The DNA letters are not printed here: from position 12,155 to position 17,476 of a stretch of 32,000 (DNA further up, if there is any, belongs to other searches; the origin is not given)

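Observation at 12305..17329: Archaeal 1674-aa protein with NO VEIN/sacsin-like architecture: GHKL ATPase at the N-terminus, DUF3883 nuclease-like domain at the C-terminus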

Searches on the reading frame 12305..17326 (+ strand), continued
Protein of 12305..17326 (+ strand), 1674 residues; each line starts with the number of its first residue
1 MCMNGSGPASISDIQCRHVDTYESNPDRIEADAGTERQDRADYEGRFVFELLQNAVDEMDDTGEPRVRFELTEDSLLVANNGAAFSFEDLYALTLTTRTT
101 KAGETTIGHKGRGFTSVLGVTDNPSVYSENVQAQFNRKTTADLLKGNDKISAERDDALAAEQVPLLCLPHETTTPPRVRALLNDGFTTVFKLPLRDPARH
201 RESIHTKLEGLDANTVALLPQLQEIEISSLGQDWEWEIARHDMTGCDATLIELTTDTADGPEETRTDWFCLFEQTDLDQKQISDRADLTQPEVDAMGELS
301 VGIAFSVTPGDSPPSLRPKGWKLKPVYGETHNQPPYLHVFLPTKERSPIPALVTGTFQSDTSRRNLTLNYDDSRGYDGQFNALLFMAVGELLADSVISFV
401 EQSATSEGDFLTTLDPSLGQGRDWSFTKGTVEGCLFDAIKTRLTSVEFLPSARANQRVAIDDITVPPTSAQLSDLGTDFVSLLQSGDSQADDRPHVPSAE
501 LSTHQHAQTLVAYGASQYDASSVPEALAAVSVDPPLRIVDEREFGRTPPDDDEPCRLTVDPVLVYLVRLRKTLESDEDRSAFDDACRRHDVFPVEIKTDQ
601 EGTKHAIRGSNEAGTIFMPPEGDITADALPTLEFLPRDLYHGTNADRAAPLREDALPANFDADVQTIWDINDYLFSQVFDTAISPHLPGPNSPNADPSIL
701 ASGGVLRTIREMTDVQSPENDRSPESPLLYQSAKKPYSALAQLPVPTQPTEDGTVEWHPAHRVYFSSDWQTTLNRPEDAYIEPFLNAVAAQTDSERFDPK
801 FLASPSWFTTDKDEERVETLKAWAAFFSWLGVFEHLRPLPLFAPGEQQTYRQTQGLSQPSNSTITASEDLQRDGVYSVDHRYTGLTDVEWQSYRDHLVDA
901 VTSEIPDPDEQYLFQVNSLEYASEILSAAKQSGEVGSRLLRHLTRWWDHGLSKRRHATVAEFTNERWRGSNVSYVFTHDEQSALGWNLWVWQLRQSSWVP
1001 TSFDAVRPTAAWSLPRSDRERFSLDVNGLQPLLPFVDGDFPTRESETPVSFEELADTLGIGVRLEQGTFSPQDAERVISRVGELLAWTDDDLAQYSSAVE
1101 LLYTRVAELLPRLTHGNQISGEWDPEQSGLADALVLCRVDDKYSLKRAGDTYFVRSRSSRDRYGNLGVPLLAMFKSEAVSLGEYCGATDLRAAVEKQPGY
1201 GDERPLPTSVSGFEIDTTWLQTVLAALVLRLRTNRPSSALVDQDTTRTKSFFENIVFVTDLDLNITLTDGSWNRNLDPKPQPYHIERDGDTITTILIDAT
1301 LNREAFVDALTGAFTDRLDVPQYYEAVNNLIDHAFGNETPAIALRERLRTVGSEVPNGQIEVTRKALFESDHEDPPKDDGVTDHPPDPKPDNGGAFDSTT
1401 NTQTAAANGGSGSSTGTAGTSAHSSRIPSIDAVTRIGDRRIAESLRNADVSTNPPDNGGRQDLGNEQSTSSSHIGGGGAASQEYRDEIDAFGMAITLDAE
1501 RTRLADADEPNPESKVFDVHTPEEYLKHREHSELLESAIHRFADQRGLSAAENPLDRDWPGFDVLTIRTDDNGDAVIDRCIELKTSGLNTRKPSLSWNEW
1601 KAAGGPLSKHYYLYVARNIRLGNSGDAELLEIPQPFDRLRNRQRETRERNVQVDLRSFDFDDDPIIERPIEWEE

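Call 62: search_protein_families(library=padloc, proteins=[L013:1161-5987:+, L014:3562-8286:+, P0045, P0047, P0038, P0028], max_evalue=0.00001)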
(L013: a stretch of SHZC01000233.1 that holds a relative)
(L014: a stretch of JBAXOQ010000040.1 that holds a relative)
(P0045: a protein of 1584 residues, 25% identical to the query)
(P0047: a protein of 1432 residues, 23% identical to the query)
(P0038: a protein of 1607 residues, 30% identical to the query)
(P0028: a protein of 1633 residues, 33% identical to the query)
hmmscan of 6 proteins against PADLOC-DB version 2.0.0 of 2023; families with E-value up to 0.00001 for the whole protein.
L013:1161-5987:+ (1609 aa): 8 families
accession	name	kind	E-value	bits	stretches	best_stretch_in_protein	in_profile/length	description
PDLC03971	TmtA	-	9.2e-62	207.1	2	26-378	46-401/1782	-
PDLC03964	TmtA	-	1.5e-60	203.5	1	2-861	14-716/1538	-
PDLC03965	TmtA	-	1.7e-49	166.8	1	29-432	25-394/1370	-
PDLC03966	TmtA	-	5.9e-45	151.6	1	17-433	26-424/1655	-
PDLC03972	TmtA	-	6.7e-36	121.8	1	36-373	43-336/1302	-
PDLC03968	TmtA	-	7.1e-33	111.4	1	34-443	75-428/1486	-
PDLC03969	TmtA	-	6.2e-19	65.1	1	37-225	32-208/1563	-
PDLC03970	TmtA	-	8.7e-17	58.4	1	17-116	47-134/1552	-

L014:3562-8286:+ (1575 aa): 8 families
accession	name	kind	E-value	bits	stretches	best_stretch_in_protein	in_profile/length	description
PDLC03971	TmtA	-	7.1e-69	230.7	1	17-1297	43-1269/1782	-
PDLC03964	TmtA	-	3.1e-62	209.1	2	5-372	23-349/1538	-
PDLC03965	TmtA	-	1.9e-52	176.6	1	23-436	25-407/1370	-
PDLC03966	TmtA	-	1.9e-45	153.2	1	15-374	30-374/1655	-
PDLC03972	TmtA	-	9e-41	137.9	1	30-435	43-401/1302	-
PDLC03968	TmtA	-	7.7e-31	104.7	1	16-392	63-380/1486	-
PDLC03970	TmtA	-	1.6e-20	70.7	1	14-111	50-134/1552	-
PDLC03969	TmtA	-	1.4e-19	67.2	2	32-229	33-217/1563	-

P0045 (1584 aa): 8 families
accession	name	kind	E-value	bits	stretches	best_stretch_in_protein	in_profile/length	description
PDLC03971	TmtA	-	1.2e-62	210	1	29-1265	42-1227/1782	-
PDLC03964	TmtA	-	7.8e-59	197.8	1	7-447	12-415/1538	-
PDLC03965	TmtA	-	1.7e-54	183.3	1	38-443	27-396/1370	-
PDLC03966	TmtA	-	9e-48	160.9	1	24-440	26-427/1655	-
PDLC03972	TmtA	-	4.6e-36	122.3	1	43-445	43-400/1302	-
PDLC03968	TmtA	-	2.7e-29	99.6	1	16-443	50-425/1486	-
PDLC03969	TmtA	-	2.1e-19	66.6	1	44-411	32-366/1563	-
PDLC03970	TmtA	-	1.5e-16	57.6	1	27-125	50-135/1552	-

P0047 (1432 aa): 11 families
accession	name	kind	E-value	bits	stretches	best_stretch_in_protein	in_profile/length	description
PDLC03964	TmtA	-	4.8e-119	397.4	2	4-1182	10-1126/1538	-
PDLC03972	TmtA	-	1.6e-84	282.9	1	38-1401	39-1288/1302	-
PDLC03965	TmtA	-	4.4e-82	274.8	1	29-1414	19-1353/1370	-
PDLC03971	TmtA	-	1e-71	240.1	2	5-1132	15-1203/1782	-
PDLC03966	TmtA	-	6.6e-51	171.3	2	31-428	34-424/1655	-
PDLC03968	TmtA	-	6e-45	151.4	3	8-382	44-369/1486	-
PDLC03970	TmtA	-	9.2e-16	55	1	28-126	52-135/1552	-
PDLC03969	TmtA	-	1.6e-15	53.8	1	1288-1398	1385-1487/1563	-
PDLC05008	PDC-S36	-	2.6e-07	28.6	1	1289-1384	150-254/280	-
PDLC04021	PD-T4-1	-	2.8e-06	24.5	1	1289-1413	246-378/383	-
PDLC03967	TmtA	-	3.3e-06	23.8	0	191-330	172-296/1063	-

P0038 (1607 aa): 9 families
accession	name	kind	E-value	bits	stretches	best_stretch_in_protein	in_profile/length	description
PDLC03964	TmtA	-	2.9e-86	288.8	1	10-1326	11-1139/1538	-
PDLC03971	TmtA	-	9e-68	227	1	38-1307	47-1243/1782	-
PDLC03966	TmtA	-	5e-63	211.5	2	38-404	36-391/1655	-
PDLC03972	TmtA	-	2.2e-57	193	2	46-439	42-387/1302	-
PDLC03965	TmtA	-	2.4e-47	159.7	2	43-387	28-344/1370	-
PDLC03968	TmtA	-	2.3e-35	119.7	1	50-398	80-375/1486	-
PDLC03969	TmtA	-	6.2e-23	78.4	2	49-389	33-343/1563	-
PDLC03970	TmtA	-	1.1e-15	54.7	1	26-129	45-135/1552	-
PDLC03967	TmtA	-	9e-10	35.6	1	23-350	17-311/1063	-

P0028 (1633 aa): 9 families
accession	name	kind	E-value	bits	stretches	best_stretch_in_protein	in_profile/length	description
PDLC03964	TmtA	-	4.3e-72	241.8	2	8-408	11-358/1538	-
PDLC03971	TmtA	-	1.1e-62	210.1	1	36-1296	47-1217/1782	-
PDLC03965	TmtA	-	2.6e-43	146.3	1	42-404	29-347/1370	-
PDLC03966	TmtA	-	3.9e-42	142.3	1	33-409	33-383/1655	-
PDLC03972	TmtA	-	2.9e-41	139.6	2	43-456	41-390/1302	-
PDLC03968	TmtA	-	6.5e-29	98.3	2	36-450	68-409/1486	-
PDLC03970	TmtA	-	7.8e-13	45.3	1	40-124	61-134/1552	-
PDLC03969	TmtA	-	3.7e-10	36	0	48-142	34-136/1563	-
PDLC03967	TmtA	-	9.8e-09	32.1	1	30-118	26-109/1063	-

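Call 66: search_protein_families(library=pfam, proteins=[L011:2309-3706:-, L011:6349-7311:+, L011:7307-9142:+, L011:18216-21095:+, L011:21242-22543:+, L012:835-2049:+, L012:3270-4583:-, L012:11901-13130:+, L012:13539-14768:+, L012:14902-17199:+], max_evalue=0.001)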
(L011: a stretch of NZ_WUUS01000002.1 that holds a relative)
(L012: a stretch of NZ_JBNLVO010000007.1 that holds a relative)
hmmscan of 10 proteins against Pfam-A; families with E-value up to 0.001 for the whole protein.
L011:2309-3706:- (465 aa): 0 families

L011:6349-7311:+ (321 aa): 1 family
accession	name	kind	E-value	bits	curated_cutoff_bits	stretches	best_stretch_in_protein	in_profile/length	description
PF04069.17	OpuAC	-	2.4e-38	132.7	21.2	1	39-315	2-257/257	Substrate binding domain of ABC-type glycine betaine transport system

L011:7307-9142:+ (612 aa): 2 families
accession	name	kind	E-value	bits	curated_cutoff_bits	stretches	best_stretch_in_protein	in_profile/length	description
PF02743.24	dCache_1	-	5.7e-11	42.8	45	1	52-281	3-238/240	Cache domain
PF00672.30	HAMP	-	2.1e-09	38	25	1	318-369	2-53/53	HAMP domain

L011:18216-21095:+ (960 aa): 13 families
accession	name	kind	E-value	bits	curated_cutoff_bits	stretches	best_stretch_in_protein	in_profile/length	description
PF13426.13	PAS_9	-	7.1e-26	90.9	27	1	338-443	1-102/103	PAS domain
PF02518.31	HATPase_c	-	2.3e-23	83.2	26.4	1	857-953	2-106/111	Histidine kinase-, DNA gyrase B-, and HSP90-like ATPase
PF00072.30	Response_reg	-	5.8e-23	81.6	30.2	1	31-135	1-103/111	Response regulator receiver domain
PF01590.32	GAF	-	1.2e-22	81.3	22.4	2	181-318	2-133/133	GAF domain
PF13185.12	GAF_2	-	1.3e-18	68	28.6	2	179-319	2-136/136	GAF domain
PF08448.16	PAS_4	-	1.6e-16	60.9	23.1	2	336-445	3-108/110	PAS fold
PF00989.32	PAS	-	1.5e-15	57.6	22.6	1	329-442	2-113/113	PAS fold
PF13188.13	PAS_8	-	1.3e-12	47.6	21.8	2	330-384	3-55/65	PAS domain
PF00512.31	HisKA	-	1e-11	45.2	26.9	1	759-816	2-63/66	His Kinase A (phospho-acceptor) domain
PF08447.18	PAS_3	-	2.7e-09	37.6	25.6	1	354-438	2-88/89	PAS fold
PF12860.13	PAS_7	-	8.7e-08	32.7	27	1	464-578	2-115/115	PAS fold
PF13492.12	GAF_3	-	5e-07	30.6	27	0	180-320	1-129/129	GAF domain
PF03709.21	OKR_DC_1_N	-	6.2e-05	23.7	29.3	1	52-137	15-98/111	Orn/Lys/Arg decarboxylase, N-terminal domain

L011:21242-22543:+ (434 aa): 1 family
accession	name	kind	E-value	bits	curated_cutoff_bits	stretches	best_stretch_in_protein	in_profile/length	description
PF13632.12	Glyco_trans_2_3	-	8.9e-15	55.5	27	1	150-345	1-196/198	Glycosyl transferase family group 2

L012:835-2049:+ (405 aa): 2 families
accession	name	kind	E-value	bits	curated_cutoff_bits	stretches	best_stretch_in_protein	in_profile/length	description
PF18780.6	HNH_repeat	-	5e-112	366.6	26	5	6-58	1-53/54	Homing endonuclease associated repeat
PF01844.29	HNH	-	0.00075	20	21.4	0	338-395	1-44/47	HNH endonuclease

L012:3270-4583:- (437 aa): 0 families

L012:11901-13130:+ (410 aa): 11 families
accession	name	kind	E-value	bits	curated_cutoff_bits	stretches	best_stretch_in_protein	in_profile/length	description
PF22703.2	Cdc6_lid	-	2.6e-24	85.3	27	1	226-292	1-68/68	Cdc6 AAA+ ATPase-type lid domain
PF09079.17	Cdc6_C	-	1e-17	64.3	25.1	1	302-396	2-95/96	CDC6, C terminal winged helix domain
PF13191.12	AAA_16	-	2.2e-11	45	32.6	1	39-170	2-149/167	AAA ATPase domain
PF13401.12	AAA_22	-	7e-11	43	27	1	64-189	7-118/130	AAA domain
PF22606.2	Cdc6-ORC-like_ATPase_lid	-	5.1e-07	30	27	1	220-274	1-56/60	Cdc6/ORC-like, ATPase lid domain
PF00004.35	AAA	-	7.7e-06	26.8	21.2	1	65-205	1-120/131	ATPase family associated with various cellular activities (AAA)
PF24883.2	NPHP3_N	-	8.6e-06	26.5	24.8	1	65-176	25-147/164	Nephrocystin 3, N-terminal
PF05673.19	DUF815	-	2.9e-05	23.8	23.8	1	35-96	26-87/249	Protein of unknown function (DUF815)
PF00158.32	Sigma54_activat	-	0.00013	22.1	20.2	1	39-100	1-60/168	Sigma-54 interaction domain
PF01637.24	ATPase_2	-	0.00014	22.2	33.2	1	41-163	3-120/225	ATPase domain predominantly from Archaea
PF07728.20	AAA_5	-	0.00026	21.4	22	0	64-177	1-89/139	AAA domain (dynein-related subfamily)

L012:13539-14768:+ (410 aa): 2 families
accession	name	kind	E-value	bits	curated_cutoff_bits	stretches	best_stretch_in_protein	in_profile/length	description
PF13378.12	MR_MLE_C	-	7.8e-66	222.4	29.4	1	167-396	2-218/219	Enolase C-terminal domain-like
PF02746.21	MR_MLE_N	-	9e-14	52.1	22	1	37-127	29-117/117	Mandelate racemase / muconate lactonizing enzyme, N-terminal domain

L012:14902-17199:+ (766 aa): 2 families
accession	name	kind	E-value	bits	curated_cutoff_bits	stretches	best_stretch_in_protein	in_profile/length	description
PF13091.12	PLDc_2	-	6.1e-06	26.6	27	1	51-169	26-130/132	PLD-like domain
PF09565.16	RE_NgoFVII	-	5.6e-05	23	23.8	1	64-165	34-143/162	NgoFVII restriction endonuclease N-terminal PLD domain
